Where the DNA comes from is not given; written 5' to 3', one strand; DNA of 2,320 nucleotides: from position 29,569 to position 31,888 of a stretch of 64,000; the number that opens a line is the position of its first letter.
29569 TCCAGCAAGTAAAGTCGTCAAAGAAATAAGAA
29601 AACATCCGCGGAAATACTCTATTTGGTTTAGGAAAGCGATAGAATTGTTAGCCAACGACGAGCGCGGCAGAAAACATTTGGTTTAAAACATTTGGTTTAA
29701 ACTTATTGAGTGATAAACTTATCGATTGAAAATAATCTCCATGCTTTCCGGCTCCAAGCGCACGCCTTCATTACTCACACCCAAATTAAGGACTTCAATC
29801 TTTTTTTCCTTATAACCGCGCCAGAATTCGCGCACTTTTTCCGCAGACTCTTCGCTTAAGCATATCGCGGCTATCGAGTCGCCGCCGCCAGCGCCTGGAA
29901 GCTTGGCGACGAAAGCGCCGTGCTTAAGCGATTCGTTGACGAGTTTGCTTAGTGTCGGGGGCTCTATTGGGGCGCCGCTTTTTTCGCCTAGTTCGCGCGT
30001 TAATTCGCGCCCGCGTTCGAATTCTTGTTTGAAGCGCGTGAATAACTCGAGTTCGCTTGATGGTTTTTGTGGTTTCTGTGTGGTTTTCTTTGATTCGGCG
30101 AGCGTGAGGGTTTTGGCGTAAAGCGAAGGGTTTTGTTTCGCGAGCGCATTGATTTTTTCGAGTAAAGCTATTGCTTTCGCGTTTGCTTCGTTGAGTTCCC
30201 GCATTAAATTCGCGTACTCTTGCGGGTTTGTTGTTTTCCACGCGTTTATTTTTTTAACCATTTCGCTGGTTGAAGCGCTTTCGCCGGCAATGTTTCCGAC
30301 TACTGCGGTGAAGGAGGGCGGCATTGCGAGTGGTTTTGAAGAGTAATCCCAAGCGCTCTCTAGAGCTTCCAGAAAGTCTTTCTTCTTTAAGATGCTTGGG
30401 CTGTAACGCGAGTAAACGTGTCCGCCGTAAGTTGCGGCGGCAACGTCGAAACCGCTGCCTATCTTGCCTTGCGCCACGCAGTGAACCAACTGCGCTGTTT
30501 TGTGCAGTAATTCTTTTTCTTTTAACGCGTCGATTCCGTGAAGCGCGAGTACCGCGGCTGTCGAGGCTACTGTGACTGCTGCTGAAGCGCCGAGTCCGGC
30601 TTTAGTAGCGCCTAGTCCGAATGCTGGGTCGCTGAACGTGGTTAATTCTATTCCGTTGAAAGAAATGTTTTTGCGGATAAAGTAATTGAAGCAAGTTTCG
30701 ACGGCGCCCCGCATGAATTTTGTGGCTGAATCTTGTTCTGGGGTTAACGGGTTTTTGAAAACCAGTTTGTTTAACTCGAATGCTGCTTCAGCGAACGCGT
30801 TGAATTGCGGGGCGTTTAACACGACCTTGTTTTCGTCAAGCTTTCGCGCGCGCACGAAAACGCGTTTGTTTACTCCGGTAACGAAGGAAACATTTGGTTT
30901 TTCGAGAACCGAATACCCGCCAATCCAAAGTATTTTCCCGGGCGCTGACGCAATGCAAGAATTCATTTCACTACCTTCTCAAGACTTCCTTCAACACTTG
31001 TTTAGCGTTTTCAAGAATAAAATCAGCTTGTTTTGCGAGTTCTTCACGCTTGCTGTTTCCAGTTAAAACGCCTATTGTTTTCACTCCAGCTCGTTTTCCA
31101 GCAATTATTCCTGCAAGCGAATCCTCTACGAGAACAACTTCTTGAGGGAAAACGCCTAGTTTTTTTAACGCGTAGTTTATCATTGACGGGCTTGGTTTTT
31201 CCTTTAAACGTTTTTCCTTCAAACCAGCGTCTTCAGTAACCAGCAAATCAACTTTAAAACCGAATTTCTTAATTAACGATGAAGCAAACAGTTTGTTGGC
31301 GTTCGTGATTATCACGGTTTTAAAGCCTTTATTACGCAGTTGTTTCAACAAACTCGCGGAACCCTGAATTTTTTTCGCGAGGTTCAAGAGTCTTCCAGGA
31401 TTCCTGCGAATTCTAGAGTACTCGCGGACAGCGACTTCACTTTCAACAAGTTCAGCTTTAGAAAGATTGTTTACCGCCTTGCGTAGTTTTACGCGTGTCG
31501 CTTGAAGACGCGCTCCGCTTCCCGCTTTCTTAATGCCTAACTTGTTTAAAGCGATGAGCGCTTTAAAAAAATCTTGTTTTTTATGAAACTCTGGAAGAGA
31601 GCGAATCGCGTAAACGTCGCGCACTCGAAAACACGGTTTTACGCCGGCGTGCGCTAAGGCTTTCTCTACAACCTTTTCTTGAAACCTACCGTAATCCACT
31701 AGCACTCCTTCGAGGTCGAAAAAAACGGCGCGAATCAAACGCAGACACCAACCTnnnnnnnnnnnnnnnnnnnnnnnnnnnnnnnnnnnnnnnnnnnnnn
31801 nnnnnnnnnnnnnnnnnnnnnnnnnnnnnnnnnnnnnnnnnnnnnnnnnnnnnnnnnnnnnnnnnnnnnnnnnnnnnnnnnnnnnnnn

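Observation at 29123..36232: Eukaryote-type lower mevalonate pathway (MVK, PMK, MDD) plus a type-1 Nudix IPP isomerase in an archaeon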

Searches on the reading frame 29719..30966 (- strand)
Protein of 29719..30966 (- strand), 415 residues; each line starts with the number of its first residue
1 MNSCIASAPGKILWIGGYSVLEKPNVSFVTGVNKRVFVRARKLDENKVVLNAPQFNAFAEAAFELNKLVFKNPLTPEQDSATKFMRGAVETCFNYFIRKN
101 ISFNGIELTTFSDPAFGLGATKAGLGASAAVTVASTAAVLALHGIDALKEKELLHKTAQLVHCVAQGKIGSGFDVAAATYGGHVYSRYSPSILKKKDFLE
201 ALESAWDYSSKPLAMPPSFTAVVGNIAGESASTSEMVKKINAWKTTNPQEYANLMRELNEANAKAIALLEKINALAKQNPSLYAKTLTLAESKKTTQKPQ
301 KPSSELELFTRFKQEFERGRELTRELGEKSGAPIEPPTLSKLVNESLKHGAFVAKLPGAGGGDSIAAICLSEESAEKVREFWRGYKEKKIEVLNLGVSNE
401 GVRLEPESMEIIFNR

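Call 3: search_protein_families(library=pfam, proteins=[window:29719-30966:-], max_evalue=0.01)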
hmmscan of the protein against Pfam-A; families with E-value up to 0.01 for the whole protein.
window:29719-30966:- (415 aa): 2 families
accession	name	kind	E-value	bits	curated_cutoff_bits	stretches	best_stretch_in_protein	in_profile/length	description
PF08544.19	GHMP_kinases_C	-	4.6e-12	46.6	21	1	319-383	13-80/85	GHMP kinases C terminal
PF00288.32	GHMP_kinases_N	-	1.8e-10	41.3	22.3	1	102-182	15-87/87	GHMP kinases N terminal domain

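Call 4: search_protein_families(library=ncbifam, proteins=[window:29719-30966:-], max_evalue=0.01)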
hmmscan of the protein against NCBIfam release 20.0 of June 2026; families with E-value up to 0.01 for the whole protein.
window:29719-30966:- (415 aa): 9 families
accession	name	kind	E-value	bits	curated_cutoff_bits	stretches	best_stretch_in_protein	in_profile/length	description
TIGR01219.1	Pmev_kin_ERG8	equivalog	2.6e-58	198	376.95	2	121-406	153-454/456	phosphomevalonate kinase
NF040957.1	Arch_PMK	equivalog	1.5e-39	136.4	500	2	6-271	2-223/316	phosphomevalonate kinase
TIGR01220.1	Pmev_kin_Gr_pos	equivalog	1.4e-23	83.5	165.7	2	7-268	4-264/358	phosphomevalonate kinase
TIGR00549.1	mevalon_kin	equivalog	1.4e-19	70.6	163.05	1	8-364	1-272/276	mevalonate kinase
NF003036.0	PRK03926.1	equivalog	1.6e-18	66.8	403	2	5-187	3-149/302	mevalonate kinase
TIGR00191.1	thrB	equivalog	0.0014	17.5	168.25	0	123-159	93-128/304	homoserine kinase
NF002288.1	PRK01212.1-4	equivalog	0.0026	16.9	194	0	122-186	88-149/303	homoserine kinase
NF004125.0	PRK05613.1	equivalog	0.0038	15.7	765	0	91-152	245-305/437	O-acetylhomoserine/O-acetylserine sulfhydrylase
TIGR01920.1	Shik_kin_archae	equivalog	0.009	15.4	126.85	0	89-196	53-155/266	shikimate kinase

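Call 12: search_solved_structures(query=window:29719-30966:-, max_evalue=0.01, show_alignments=2)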
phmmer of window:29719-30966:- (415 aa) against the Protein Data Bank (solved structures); distinct sequences matched with E-value up to 0.01: 8.
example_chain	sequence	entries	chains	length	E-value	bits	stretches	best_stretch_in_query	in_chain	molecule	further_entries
3k17_A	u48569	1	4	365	1.5e-15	60.7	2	6-264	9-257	Lin0012 protein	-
4hac_A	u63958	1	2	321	1.3e-07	34.5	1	97-184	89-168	Mevalonate kinase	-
6mde_A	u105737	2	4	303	1.4e-07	34.4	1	97-184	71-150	Mevalonate kinase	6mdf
1vis_A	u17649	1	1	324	1e-06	31.6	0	4-260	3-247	Mevalonate kinase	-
1kkh_A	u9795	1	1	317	1e-05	28.3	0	5-260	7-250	Mevalonate Kinase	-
1k47_A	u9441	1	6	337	5e-05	26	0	120-277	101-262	phosphomevalonate kinase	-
3gon_A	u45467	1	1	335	5.3e-05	25.9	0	120-277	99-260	Phosphomevalonate kinase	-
8teb_A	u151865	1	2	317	0.00035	23.3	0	337-405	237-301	Mevalonate kinase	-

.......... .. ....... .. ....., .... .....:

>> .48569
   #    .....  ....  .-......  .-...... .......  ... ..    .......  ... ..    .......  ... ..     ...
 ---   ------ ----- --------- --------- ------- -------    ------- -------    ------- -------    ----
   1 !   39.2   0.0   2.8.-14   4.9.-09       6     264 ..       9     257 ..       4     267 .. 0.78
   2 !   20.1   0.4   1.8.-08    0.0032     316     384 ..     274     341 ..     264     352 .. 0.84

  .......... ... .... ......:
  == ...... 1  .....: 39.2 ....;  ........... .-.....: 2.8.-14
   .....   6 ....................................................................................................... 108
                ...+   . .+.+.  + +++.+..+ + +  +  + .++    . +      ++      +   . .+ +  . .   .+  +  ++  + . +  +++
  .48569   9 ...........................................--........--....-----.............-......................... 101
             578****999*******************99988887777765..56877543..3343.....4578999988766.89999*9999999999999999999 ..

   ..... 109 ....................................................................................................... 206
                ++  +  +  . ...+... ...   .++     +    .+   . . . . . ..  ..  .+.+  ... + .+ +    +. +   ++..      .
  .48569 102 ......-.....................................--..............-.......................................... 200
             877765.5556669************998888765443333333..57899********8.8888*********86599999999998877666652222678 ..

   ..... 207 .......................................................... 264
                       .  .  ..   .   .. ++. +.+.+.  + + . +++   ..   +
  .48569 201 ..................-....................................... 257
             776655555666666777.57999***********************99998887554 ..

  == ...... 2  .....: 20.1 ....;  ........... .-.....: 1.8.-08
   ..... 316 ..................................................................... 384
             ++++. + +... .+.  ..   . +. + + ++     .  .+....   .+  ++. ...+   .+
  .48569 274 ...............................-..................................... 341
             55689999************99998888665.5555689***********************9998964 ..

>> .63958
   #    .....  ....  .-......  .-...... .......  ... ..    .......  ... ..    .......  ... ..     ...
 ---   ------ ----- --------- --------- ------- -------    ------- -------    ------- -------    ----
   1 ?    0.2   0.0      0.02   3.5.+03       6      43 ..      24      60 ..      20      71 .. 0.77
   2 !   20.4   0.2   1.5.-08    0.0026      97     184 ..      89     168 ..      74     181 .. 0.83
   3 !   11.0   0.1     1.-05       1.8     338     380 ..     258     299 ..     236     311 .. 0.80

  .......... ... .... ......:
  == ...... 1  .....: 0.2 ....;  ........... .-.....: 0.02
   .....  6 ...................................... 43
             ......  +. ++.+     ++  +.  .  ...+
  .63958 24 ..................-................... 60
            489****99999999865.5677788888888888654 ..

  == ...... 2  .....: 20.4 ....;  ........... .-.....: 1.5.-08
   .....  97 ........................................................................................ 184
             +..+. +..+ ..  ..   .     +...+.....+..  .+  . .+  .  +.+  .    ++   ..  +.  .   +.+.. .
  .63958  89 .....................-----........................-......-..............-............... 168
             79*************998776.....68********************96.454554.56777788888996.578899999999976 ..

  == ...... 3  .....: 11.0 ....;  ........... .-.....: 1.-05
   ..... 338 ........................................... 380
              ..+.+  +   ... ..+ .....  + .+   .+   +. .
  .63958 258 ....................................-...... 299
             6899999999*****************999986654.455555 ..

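Call 28: find_homologous_proteins(query=window:29719-30966:-, max_evalue=0.001)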
Query window:29719-30966:- (415 aa): 446 proteins with E <= 0.001 among 8000 candidates; the best 120 are listed.
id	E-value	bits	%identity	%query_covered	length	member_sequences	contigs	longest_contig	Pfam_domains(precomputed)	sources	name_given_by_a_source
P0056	3.4e-269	910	100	100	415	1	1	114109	PF00288.33,PF08544.19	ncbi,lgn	-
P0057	5.1e-216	735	81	98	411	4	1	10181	PF00288.33,PF08544.19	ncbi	-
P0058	4.5e-210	716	78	98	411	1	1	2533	PF00288.33,PF08544.19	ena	-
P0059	2.5e-132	460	53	98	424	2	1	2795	PF00288.33,PF08544.19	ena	-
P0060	8.1e-132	458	53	98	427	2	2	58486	PF00288.33,PF08544.19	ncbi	ncbi:MAG: hypothetical protein ACP5H8_00510 [Candidatus Micrarchaeia archaeon]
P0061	1.0e-129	451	52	98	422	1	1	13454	PF00288.33,PF08544.19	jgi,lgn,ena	-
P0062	4.3e-126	439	52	98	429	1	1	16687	PF00288.33,PF08544.19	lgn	-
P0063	1.1e-122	428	53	98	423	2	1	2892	PF00288.33,PF08544.19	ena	-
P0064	5.3e-117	410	49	97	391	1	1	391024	PF00288.33,PF08544.19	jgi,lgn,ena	-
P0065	6.1e-117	409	48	96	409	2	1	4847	PF00288.33,PF08544.19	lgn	-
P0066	1.6e-114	401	48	96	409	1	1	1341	PF00288.33,PF08544.19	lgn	-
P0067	1.9e-114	401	49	98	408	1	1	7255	PF00288.33,PF08544.19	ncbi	ncbi:MAG: hypothetical protein V1870_04985 [Candidatus Aenigmatarchaeota archaeon]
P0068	8.8e-114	399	49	97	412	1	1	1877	PF00288.33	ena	-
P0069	1.4e-112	395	49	97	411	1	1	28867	PF00288.33,PF08544.19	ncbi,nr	ncbi:MAG: hypothetical protein HZB65_00950 [Candidatus Aenigmarchaeota archaeon]|nr:hypothetical pro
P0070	1.4e-112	395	48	98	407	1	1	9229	PF00288.33,PF08544.19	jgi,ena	-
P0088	2.4e-101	358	51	86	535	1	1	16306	PF00288.33,PF00293.35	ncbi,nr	ncbi:isopentenyl-diphosphate Delta-isomerase [archaeon]|nr:isopentenyl-diphosphate Delta-isomerase [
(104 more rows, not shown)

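Call 51: find_encoding_contigs(protein=P0057, flank=8000, max_places=2)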
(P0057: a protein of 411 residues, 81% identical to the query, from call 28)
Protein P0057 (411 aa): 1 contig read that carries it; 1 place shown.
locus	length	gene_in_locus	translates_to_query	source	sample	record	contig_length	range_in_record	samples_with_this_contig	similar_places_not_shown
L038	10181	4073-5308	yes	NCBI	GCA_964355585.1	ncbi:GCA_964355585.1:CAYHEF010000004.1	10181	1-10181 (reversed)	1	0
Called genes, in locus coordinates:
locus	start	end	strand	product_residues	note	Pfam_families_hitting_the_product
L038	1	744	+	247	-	?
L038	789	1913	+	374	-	-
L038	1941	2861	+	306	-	PF01966:HD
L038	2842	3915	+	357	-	PF22700:MVD-like_N, PF00288:GHMP_kinases_N (faint), PF18376:MDD_C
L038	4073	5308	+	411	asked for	PF00288:GHMP_kinases_N, PF08544:GHMP_kinases_C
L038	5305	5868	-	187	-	PF00293:NUDIX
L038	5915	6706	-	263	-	PF04414:tRNA_deacylase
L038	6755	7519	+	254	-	PF00899:ThiF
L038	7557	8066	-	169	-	-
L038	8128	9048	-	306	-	-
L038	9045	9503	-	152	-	PF01398:JAB, PF14464:Prok-JAB (weak)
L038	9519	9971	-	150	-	-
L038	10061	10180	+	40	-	?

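Call 52: find_encoding_contigs(protein=P0060, flank=8000, max_places=2)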
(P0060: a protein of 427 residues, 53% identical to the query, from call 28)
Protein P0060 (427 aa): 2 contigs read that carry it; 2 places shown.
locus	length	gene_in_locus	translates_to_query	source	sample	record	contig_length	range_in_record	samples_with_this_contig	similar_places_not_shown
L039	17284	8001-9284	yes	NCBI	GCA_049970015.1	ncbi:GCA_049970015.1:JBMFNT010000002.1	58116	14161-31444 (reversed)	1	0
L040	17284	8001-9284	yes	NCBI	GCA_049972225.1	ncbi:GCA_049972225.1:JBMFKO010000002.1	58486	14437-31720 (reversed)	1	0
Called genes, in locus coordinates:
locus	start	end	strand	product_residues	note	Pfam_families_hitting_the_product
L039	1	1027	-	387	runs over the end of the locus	PF07690:MFS_1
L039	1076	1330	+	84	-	-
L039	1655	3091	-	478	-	PF02789:Peptidase_M17_N, PF00883:Peptidase_M17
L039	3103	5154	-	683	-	PF01841:Transglut_core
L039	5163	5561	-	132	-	PF00293:NUDIX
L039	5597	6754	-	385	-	PF05496:RuvB_N (weak), PF00004:AAA, PF21960:RCF1-5-like_lid, PF25361:AAA_lid_RFC1 (weak), PF08519:RFC1 (weak)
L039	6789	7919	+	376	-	PF22700:MVD-like_N, PF00288:GHMP_kinases_N (faint), PF18376:MDD_C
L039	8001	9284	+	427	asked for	PF00288:GHMP_kinases_N, PF08544:GHMP_kinases_C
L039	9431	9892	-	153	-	PF12895:ANAPC3 (faint), PF14559:TPR_19 (weak)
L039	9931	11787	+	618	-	-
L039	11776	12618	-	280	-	-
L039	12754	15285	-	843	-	PF00270:DEAD, PF04851:ResIII, PF00271:Helicase_C, PF19306:WHD_Lhr, PF08494:DEAD_assoc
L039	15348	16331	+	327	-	PF13098:Thioredoxin_2 (weak), PF13462:Thioredoxin_4, PF01323:DSBA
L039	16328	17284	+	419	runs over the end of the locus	PF00919:UPF0004, PF04055:Radical_SAM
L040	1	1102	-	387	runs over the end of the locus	PF07690:MFS_1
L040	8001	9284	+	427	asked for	PF00288:GHMP_kinases_N, PF08544:GHMP_kinases_C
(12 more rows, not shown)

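Call 82: find_encoding_contigs(protein=P0088, flank=10000, max_places=1)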
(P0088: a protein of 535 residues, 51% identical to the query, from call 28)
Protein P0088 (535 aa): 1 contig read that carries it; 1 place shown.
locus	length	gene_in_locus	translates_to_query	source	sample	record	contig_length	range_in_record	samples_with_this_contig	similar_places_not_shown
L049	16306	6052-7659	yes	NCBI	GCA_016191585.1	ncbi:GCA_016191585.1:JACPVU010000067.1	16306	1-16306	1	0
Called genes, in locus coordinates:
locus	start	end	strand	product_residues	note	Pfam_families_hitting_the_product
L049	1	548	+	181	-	PF03483:B3_4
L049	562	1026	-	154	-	-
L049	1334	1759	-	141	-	-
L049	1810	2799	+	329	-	PF22700:MVD-like_N, PF00288:GHMP_kinases_N, PF18376:MDD_C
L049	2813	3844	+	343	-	PF00288:GHMP_kinases_N, PF08544:GHMP_kinases_C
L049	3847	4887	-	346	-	-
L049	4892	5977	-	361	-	-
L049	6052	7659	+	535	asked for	PF00288:GHMP_kinases_N, PF00293:NUDIX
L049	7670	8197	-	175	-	-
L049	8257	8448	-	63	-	PF00833:Ribosomal_S17e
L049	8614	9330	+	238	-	PF01798:Nop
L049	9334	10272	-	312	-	PF00294:PfkB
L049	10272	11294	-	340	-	PF13353:Fer4_12 (faint), PF04055:Radical_SAM, PF13186:SPASM (weak)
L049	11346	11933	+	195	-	PF00300:His_Phos_1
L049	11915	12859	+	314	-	PF00389:2-Hacid_dh, PF02826:2-Hacid_dh_C, PF03446:NAD_binding_2 (weak)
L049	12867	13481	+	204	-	-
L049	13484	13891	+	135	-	-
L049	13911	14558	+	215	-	PF01269:Fibrillarin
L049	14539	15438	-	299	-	PF01368:DHH, PF02272:DHHA1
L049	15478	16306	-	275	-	PF08264:Anticodon_1, PF19302:DUF5915 (weak)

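Call 84: search_protein_families(library=pfam, proteins=[L049:4892-5977:-], max_evalue=5)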
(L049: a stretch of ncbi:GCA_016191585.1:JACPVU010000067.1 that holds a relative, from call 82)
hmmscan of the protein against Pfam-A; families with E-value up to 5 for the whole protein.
L049:4892-5977:- (361 aa): 1 family
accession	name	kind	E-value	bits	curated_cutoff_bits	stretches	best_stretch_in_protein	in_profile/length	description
PF22872.1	DUF7018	-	0.0042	17.7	27.8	1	103-144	2-43/116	Domain of unknown function (DUF7018)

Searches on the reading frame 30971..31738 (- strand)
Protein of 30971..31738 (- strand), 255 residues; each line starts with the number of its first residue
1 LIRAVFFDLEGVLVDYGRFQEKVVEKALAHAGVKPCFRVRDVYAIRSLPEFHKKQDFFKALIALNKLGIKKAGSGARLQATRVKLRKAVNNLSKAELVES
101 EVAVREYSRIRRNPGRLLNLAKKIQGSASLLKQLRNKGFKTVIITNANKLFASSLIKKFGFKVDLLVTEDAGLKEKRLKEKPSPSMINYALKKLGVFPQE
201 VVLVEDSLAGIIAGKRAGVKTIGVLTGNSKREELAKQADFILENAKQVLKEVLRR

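Call 3: search_protein_families(library=pfam, proteins=[window:30971-31738:-], max_evalue=0.01)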
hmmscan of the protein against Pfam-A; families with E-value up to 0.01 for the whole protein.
window:30971-31738:- (255 aa): 5 families
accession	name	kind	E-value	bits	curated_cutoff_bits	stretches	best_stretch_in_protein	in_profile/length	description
PF00702.32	Hydrolase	-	3.8e-23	83.3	26.4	1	2-218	1-191/191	haloacid dehalogenase-like hydrolase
PF13419.12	HAD_2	-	7.6e-20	72.2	23.8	1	7-224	3-178/178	Haloacid dehalogenase-like hydrolase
PF13242.12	Hydrolase_like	-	1.8e-13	50.6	22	1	181-244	4-71/75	HAD-hyrolase-like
PF13344.12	Hydrolase_6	-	2.1e-06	28.1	27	1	115-169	7-60/101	Haloacid dehalogenase-like hydrolase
PF00239.26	Resolvase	-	0.0071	16.9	23.3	0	70-129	39-94/145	Resolvase, N terminal domain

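Call 4: search_protein_families(library=ncbifam, proteins=[window:30971-31738:-], max_evalue=0.01)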
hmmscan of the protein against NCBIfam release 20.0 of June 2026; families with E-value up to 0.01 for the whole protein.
window:30971-31738:- (255 aa): 50 families (the best 25 are shown)
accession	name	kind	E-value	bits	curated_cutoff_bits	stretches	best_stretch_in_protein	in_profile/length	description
TIGR02253.1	CTE7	subfamily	5.1e-19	68.9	169.75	1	55-248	38-220/221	TIGR02253 family HAD-type hydrolase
NF009695.0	PRK13222.1-2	equivalog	8.7e-19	67.9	225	1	118-252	90-222/226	phosphoglycolate phosphatase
TIGR01509.1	HAD-SF-IA-v3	subfamily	4.1e-17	62.8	29.4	1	123-224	65-154/154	HAD-IA family hydrolase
TIGR01454.1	AHBA_synth_RP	hypoth_equivalog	1e-16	61.2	246.65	1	112-251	65-202/205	AHBA synthesis associated protein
NF009804.0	PRK13288.1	equivalog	5e-16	58.8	218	1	121-250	81-208/215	pyrophosphatase PpaX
TIGR01422.2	phosphonatase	equivalog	2.7e-15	56.4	220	1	119-231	95-206/251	phosphonoacetaldehyde hydrolase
TIGR03351.1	PhnX-like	hypoth_equivalog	3.7e-15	56.5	218.9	1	122-239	87-206/220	phosphonatase-like hydrolase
NF053653.1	InDiPhoBT2121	equivalog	1.3e-14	54.3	245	1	118-250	82-213/216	inorganic diphosphatase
NF009697.0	PRK13222.1-4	equivalog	1.1e-13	51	327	1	130-250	102-220/232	phosphoglycolate phosphatase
TIGR01990.1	bPGM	equivalog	6.6e-13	49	189.4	1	118-224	85-186/187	beta-phosphoglucomutase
TIGR01449.2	PGP_bact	equivalog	1.1e-12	47.9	180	1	120-246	83-207/213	phosphoglycolate phosphatase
TIGR02009.1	PGMB-YQAB-SF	subfamily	4.9e-12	46.4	153.35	1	2-224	1-186/186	beta-phosphoglucomutase family hydrolase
NF008087.0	PRK10826.1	equivalog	9e-12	45.1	191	1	121-248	91-215/222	hexitol phosphatase HxpB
NF009700.0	PRK13226.1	equivalog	1.1e-10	41.6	342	1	118-249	91-221/229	phosphoglycolate phosphatase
NF009696.0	PRK13222.1-3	equivalog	1.5e-10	41.2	359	1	120-246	85-210/223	N-acetylmuramic acid 6-phosphate phosphatase MupP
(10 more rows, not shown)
